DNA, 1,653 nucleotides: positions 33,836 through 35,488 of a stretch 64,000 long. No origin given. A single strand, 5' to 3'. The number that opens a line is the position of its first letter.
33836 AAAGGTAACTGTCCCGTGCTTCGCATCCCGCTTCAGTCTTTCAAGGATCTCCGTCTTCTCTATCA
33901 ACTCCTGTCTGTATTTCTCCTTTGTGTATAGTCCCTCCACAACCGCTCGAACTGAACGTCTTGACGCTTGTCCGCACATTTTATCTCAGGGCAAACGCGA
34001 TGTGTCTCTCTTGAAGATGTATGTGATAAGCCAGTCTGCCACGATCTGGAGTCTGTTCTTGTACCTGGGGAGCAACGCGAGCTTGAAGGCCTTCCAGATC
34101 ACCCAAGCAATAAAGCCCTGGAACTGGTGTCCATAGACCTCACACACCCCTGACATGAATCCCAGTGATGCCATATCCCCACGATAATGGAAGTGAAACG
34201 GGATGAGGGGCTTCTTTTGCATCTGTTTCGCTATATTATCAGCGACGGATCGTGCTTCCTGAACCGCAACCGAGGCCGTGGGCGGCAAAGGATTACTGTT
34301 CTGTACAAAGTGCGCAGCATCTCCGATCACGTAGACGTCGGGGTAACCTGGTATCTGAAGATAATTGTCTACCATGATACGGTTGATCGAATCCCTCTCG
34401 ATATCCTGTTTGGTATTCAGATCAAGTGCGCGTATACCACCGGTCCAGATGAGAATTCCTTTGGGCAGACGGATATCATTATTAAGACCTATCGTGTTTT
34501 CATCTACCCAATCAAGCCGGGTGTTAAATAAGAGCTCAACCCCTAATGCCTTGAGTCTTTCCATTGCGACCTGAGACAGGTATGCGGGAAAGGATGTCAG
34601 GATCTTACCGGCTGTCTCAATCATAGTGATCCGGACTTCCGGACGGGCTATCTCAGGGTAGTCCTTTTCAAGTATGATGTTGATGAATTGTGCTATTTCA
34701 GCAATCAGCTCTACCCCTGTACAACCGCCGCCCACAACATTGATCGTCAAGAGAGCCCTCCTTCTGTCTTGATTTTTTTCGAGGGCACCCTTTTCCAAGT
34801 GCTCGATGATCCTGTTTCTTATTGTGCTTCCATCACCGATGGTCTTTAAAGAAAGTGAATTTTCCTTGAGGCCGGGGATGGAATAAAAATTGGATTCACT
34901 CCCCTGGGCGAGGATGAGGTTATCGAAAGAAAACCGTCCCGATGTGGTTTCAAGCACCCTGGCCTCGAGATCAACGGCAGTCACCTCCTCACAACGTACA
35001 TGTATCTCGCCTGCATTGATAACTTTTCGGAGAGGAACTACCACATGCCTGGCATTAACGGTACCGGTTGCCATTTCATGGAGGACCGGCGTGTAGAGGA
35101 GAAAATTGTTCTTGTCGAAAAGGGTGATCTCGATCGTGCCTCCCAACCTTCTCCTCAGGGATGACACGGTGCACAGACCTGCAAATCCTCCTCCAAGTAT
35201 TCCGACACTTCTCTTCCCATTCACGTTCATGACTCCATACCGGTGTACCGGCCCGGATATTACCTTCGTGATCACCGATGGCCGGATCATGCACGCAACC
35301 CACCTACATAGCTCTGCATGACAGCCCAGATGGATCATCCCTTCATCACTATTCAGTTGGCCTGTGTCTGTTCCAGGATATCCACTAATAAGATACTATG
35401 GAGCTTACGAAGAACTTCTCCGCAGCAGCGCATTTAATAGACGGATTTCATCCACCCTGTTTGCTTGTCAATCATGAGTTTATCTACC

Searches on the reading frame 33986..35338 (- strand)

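Call 3: search_protein_families(library=pfam, proteins=[window:33986-35338:-], max_evalue=0.01)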
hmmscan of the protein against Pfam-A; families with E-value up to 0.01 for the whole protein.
window:33986-35338:- (450 aa): 6 families
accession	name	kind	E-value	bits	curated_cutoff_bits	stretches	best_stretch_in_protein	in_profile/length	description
PF07992.20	Pyr_redox_2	-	5.9e-38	131.4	26.1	1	45-362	3-291/291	Pyridine nucleotide-disulphide oxidoreductase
PF22366.1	NDH2_C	-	3.6e-08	33.9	27.7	1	385-445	1-62/62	NDH2 C-terminal domain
PF00070.33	Pyr_redox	-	5.7e-07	30.4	22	1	200-282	3-70/82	Pyridine nucleotide-disulphide oxidoreductase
PF13454.12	NAD_binding_9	-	1.9e-06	28.4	21.8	0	47-80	2-36/155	FAD-NAD(P)-binding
PF13450.12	NAD_binding_8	-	0.00048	20.8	21.9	1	47-79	1-30/68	NAD(P)-binding Rossmann-like domain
PF01266.30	DAO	-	0.00055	20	27.9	0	45-78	2-32/353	FAD dependent oxidoreductase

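Call 4: search_protein_families(library=ncbifam, proteins=[window:33986-35338:-], max_evalue=0.01)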
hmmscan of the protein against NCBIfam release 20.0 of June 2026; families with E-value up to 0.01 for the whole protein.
window:33986-35338:- (450 aa): 17 families
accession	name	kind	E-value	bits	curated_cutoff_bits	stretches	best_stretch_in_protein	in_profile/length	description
TIGR03169.1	Nterm_to_SelD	hypoth_equivalog_domain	6.9e-32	111.2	310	1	47-413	4-352/365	pyridine nucleotide-disulfide oxidoreductase family protein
TIGR03385.1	CoA_CoA_reduc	equivalog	4e-16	58.8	578.8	1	47-371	4-315/439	CoA-disulfide reductase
NF049943.1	SQR_III_seleno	exception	4.1e-15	55.6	525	1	45-160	3-119/406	type III sulfide quinone reductase, selenoprotein subtype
TIGR04369.1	fusion_not_SelD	hypoth_equivalog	3.9e-14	51.7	700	2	283-382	192-289/701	oxidoreductase/SelD-related fusion protein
NF003437.0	PRK04965.1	equivalog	2.7e-12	46.4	392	1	45-345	5-278/378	NADH:flavorubredoxin reductase NorW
NF042949.2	3PPDioc_HcaD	equivalog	1.7e-11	43.5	450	1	45-352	4-286/386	3-phenylpropionate/cinnamic acid dioxygenase ferredoxin--NAD(+) reductase subunit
NF007286.0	PRK09754.1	equivalog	8.2e-10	38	447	1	44-343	5-278/400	phenylpropionate dioxygenase ferredoxin reductase subunit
TIGR02374.1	nitri_red_nirB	equivalog_domain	9e-10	37.6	578.35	1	47-345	3-281/794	nitrite reductase large subunit NirB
TIGR01350.1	lipoamide_DH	equivalog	9.8e-10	37.7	408.8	1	134-396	128-359/461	dihydrolipoyl dehydrogenase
NF010037.0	PRK13512.1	equivalog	7.2e-08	31.7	394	1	48-382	6-318/438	CoA-disulfide reductase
NF046103.1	NOXase_Strep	equivalog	4.4e-07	29.2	600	1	47-349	4-288/442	H2O-forming NADH oxidase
NF004945.0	PRK06292.2-3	equivalog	8.8e-07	28.2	494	1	236-395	196-355/457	dihydrolipoyl dehydrogenase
NF045765.1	PhenlGlyoxDHPadH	equivalog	8.4e-06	24.9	475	1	47-178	7-141/416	NADH-dependent phenylglyoxylate dehydrogenase subunit epsilon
NF041087.1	bile_acid_BaiCD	equivalog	2e-05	22.9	825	1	10-287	354-579/642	bile acid Fe-S flavoenzyme BaiCD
NF004776.0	PRK06116.1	equivalog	0.00042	19.4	480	1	237-375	193-331/450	glutathione-disulfide reductase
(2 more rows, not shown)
